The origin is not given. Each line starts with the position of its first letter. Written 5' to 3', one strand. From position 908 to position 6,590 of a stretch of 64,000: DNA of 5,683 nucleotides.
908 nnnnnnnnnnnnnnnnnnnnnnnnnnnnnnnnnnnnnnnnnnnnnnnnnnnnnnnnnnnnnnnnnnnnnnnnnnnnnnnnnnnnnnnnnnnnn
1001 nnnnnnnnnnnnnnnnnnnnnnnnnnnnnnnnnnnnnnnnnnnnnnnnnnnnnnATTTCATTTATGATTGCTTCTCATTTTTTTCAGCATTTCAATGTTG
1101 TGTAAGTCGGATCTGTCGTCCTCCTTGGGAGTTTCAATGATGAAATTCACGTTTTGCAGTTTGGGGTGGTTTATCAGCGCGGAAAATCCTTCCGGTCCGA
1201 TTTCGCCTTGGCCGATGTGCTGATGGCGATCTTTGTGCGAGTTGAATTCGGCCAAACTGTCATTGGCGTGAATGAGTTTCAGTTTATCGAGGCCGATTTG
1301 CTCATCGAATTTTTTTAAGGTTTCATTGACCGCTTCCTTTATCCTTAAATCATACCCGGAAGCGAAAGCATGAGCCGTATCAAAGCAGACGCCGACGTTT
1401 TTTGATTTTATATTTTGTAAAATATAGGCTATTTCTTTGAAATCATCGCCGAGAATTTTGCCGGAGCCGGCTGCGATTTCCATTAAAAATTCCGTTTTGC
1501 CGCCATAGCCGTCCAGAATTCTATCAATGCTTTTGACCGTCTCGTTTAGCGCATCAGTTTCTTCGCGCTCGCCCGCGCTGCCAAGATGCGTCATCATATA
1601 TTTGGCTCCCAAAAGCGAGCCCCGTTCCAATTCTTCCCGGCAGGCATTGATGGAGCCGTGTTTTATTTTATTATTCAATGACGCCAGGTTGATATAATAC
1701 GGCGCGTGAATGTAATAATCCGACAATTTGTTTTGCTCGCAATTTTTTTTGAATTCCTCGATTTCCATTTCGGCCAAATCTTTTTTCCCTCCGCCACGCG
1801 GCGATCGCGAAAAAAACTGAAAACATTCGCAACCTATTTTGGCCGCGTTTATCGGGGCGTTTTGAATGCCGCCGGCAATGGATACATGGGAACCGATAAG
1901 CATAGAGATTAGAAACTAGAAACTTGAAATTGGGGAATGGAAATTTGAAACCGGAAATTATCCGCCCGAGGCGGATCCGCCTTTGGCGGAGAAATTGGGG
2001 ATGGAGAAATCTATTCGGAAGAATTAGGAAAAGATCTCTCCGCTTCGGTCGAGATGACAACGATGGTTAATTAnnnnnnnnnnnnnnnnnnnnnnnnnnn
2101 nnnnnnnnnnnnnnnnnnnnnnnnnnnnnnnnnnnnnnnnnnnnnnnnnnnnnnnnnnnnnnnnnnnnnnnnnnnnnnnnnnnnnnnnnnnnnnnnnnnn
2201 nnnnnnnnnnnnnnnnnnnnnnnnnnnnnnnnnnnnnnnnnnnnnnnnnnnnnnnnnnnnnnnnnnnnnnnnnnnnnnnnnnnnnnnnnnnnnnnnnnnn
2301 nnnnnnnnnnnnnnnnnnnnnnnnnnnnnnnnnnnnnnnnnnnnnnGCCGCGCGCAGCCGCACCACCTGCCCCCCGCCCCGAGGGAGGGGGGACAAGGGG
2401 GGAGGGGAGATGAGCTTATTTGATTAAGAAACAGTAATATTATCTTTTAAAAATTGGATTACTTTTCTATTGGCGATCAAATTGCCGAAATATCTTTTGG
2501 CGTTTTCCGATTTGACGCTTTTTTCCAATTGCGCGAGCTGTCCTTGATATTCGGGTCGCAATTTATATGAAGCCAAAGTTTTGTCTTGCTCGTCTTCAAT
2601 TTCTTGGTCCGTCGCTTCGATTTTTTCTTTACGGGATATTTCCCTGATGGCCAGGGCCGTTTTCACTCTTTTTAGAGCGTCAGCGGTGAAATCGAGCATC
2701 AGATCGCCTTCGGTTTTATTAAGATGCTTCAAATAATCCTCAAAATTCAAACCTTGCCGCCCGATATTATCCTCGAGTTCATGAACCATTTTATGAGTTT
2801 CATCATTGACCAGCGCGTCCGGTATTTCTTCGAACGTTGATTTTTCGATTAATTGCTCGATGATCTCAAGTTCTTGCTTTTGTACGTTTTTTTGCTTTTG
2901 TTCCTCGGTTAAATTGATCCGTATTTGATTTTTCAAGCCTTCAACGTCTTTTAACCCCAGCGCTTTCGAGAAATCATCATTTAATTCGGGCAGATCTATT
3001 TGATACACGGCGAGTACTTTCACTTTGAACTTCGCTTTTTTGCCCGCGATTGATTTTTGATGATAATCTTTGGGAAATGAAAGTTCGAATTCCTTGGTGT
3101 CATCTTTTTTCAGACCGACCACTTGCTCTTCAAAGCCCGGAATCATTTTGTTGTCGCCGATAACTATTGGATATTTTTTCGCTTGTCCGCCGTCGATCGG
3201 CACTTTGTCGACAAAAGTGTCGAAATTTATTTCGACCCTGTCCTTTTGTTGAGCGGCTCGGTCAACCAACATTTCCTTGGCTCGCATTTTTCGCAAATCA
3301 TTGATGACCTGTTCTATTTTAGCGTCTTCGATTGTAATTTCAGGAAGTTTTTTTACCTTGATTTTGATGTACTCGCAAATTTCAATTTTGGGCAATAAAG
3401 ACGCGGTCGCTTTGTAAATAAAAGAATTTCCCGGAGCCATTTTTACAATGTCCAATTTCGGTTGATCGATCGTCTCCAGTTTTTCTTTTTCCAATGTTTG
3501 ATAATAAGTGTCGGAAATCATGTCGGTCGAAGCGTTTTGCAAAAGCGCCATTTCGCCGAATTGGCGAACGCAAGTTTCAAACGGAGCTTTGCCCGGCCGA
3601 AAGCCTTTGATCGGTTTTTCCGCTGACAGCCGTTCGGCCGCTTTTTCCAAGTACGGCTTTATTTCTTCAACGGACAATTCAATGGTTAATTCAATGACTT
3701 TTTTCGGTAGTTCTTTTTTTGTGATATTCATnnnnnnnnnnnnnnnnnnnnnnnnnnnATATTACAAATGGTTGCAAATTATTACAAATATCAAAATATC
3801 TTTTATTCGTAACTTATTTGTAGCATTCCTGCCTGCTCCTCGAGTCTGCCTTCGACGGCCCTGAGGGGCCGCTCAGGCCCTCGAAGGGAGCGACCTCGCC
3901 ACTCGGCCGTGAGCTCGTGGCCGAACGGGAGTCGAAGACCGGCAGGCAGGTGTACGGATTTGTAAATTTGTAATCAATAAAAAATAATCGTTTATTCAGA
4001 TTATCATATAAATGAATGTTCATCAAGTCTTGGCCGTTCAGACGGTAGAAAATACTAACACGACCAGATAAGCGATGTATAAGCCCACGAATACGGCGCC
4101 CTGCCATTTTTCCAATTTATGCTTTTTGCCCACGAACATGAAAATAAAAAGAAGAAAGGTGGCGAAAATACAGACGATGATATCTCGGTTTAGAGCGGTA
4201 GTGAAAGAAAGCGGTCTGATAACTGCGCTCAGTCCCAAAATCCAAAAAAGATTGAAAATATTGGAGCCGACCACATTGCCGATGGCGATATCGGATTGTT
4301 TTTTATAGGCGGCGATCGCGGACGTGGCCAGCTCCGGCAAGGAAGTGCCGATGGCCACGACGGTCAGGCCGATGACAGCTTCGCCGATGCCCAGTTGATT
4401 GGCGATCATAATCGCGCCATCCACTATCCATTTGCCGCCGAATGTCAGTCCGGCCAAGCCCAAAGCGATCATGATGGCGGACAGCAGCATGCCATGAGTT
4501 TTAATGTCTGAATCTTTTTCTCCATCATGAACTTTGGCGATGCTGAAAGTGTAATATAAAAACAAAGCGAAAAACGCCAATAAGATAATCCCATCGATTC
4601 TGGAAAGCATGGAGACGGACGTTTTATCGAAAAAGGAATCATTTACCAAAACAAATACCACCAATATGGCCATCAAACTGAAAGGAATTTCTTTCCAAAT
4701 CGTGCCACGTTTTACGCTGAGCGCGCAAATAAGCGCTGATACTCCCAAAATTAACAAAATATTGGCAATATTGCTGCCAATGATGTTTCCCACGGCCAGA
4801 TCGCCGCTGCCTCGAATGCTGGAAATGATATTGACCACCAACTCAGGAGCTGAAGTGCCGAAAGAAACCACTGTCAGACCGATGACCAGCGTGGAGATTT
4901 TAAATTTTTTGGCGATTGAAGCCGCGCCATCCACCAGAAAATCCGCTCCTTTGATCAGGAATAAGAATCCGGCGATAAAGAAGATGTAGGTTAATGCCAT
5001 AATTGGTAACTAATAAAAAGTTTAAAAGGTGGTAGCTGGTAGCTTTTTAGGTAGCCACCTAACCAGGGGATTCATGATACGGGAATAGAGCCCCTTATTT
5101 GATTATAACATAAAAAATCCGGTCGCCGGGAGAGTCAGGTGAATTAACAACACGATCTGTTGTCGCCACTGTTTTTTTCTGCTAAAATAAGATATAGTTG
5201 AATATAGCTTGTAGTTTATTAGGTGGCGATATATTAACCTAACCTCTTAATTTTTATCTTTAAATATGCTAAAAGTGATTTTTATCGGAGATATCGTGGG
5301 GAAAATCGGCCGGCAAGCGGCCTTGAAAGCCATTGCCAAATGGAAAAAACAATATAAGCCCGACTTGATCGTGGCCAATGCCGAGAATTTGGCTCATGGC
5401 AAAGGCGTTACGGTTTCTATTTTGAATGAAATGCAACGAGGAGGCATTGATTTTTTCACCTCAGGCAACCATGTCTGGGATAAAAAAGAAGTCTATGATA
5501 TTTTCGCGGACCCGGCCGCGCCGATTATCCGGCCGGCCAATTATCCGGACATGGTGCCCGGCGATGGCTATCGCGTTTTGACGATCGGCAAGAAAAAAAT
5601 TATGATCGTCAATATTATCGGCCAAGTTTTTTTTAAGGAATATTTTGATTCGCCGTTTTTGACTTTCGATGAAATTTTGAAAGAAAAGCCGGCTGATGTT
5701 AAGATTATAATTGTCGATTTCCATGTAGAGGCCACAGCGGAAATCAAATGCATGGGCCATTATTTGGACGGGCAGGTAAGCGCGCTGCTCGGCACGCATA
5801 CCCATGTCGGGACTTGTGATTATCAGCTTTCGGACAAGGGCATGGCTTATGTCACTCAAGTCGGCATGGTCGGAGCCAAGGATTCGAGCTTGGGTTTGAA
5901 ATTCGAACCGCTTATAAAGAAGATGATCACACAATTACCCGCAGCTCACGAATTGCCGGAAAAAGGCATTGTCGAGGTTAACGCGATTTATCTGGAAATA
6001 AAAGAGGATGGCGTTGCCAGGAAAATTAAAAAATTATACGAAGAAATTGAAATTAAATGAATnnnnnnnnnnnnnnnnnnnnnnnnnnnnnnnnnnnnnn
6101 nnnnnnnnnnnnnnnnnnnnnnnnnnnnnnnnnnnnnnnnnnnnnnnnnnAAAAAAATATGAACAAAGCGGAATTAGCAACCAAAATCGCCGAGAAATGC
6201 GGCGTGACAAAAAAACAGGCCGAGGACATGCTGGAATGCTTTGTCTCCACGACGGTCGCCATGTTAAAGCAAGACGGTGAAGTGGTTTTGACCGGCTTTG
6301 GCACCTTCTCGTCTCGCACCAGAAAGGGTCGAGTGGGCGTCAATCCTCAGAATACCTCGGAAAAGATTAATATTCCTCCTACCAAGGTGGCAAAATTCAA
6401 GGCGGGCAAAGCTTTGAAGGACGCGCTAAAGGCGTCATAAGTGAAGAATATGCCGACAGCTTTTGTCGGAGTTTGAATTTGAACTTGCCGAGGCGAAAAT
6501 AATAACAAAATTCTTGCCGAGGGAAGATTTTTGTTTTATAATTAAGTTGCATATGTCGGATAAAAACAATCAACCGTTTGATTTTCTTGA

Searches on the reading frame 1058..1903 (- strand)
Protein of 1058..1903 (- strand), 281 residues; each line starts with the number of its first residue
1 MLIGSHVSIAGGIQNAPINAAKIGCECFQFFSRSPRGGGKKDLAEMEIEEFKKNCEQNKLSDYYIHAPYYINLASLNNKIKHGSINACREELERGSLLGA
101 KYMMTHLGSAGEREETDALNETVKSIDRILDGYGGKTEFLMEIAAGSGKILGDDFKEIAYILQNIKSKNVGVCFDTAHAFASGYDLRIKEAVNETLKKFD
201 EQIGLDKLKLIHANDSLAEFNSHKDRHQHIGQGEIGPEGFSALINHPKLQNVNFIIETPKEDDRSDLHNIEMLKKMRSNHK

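Call 21: search_protein_families(library=pfam, proteins=[window:1058-1903:-])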
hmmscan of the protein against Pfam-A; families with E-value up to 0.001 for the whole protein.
window:1058-1903:- (281 aa): 1 family
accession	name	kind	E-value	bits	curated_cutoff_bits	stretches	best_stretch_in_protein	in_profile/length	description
PF01261.30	AP_endonuc_2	-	2e-45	155.9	31.1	1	19-275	3-248/249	Xylose isomerase-like TIM barrel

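Call 30: find_encoding_contigs(protein=window:1058-1903:-, flank=10000, max_places=1)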
Protein window:1058-1903:- (281 aa): 8 contigs read that carry it; 1 place shown.
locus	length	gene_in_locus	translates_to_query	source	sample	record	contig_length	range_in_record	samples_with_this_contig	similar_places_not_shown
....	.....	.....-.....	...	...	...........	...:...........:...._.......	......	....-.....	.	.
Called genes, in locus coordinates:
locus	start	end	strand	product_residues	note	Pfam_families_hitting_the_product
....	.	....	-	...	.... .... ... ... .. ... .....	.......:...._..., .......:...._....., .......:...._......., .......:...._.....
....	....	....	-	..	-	-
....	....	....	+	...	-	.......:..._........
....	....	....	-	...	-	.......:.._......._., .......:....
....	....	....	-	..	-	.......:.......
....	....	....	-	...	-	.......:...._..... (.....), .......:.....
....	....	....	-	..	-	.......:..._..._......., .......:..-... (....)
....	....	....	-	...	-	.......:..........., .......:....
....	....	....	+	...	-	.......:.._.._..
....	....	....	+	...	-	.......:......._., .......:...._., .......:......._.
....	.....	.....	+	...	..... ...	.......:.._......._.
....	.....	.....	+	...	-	-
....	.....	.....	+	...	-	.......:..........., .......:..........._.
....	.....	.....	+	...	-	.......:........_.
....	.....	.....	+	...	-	-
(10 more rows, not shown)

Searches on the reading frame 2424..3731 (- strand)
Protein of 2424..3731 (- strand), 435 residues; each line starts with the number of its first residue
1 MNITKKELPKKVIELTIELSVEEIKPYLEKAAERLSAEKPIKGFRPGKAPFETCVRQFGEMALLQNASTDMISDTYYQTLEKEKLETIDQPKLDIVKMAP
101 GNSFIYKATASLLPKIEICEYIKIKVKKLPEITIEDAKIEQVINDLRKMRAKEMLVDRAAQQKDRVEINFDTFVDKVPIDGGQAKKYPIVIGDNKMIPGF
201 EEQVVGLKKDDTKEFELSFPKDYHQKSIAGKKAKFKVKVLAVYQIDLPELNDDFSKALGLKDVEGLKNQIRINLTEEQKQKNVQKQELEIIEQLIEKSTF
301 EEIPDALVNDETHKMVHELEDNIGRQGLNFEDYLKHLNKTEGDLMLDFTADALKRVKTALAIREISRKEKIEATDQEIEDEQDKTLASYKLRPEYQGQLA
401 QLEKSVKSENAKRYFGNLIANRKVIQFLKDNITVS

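Call 21: search_protein_families(library=pfam, proteins=[window:2424-3731:-])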
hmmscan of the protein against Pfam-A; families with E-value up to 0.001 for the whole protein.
window:2424-3731:- (435 aa): 3 families
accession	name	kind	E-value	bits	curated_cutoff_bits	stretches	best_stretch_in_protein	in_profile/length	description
PF05698.19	Trigger_C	-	1.1e-29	104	22.7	1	263-429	2-161/162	Bacterial trigger factor protein (TF) C-terminus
PF05697.18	Trigger_N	-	1e-28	100.9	22.2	1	1-146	1-144/144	Bacterial trigger factor protein (TF)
PF00254.34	FKBP_C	-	3.5e-13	50.1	21.1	1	158-239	3-93/94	FKBP-type peptidyl-prolyl cis-trans isomerase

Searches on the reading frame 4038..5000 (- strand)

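Call 21: search_protein_families(library=pfam, proteins=[window:4038-5000:-])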
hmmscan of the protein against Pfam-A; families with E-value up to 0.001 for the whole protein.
window:4038-5000:- (320 aa): 1 family
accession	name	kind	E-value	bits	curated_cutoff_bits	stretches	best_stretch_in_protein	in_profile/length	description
PF01699.29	Na_Ca_ex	-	5.5e-68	228.1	24.9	2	174-316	2-150/151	Sodium/calcium exchanger protein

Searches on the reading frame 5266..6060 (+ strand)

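Call 21: search_protein_families(library=pfam, proteins=[window:5266-6060:+])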
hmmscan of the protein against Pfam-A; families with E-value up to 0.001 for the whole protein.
window:5266-6060:+ (264 aa): 2 families
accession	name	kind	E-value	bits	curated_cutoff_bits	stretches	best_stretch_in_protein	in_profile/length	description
PF13277.11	YmdB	-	4.5e-84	282.1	27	1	5-256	1-252/253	YmdB-like protein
PF00149.33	Metallophos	-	3.6e-08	34.5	21.5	1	2-181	1-190/191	Calcineurin-like phosphoesterase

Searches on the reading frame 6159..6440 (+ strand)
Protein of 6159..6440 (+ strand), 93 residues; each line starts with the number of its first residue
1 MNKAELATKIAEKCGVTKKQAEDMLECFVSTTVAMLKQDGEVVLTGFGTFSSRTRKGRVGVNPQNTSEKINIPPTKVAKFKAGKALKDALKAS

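Call 21: search_protein_families(library=pfam, proteins=[window:6159-6440:+])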
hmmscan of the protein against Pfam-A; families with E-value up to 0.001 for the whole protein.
window:6159-6440:+ (93 aa): 3 families
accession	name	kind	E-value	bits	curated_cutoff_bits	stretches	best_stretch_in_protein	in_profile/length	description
PF00216.26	Bac_DNA_binding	-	2.3e-28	98.7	22.4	1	1-90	1-89/90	Bacterial DNA-binding protein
PF18291.6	HU-HIG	-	4.4e-06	27.2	26.2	1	2-92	33-120/125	HU domain fused to wHTH, Ig, or Glycine-rich motif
PF18175.6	HU-CCDC81_bac_2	-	3.7e-05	24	35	1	6-53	3-50/70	CCDC81-like prokaryotic HU domain 2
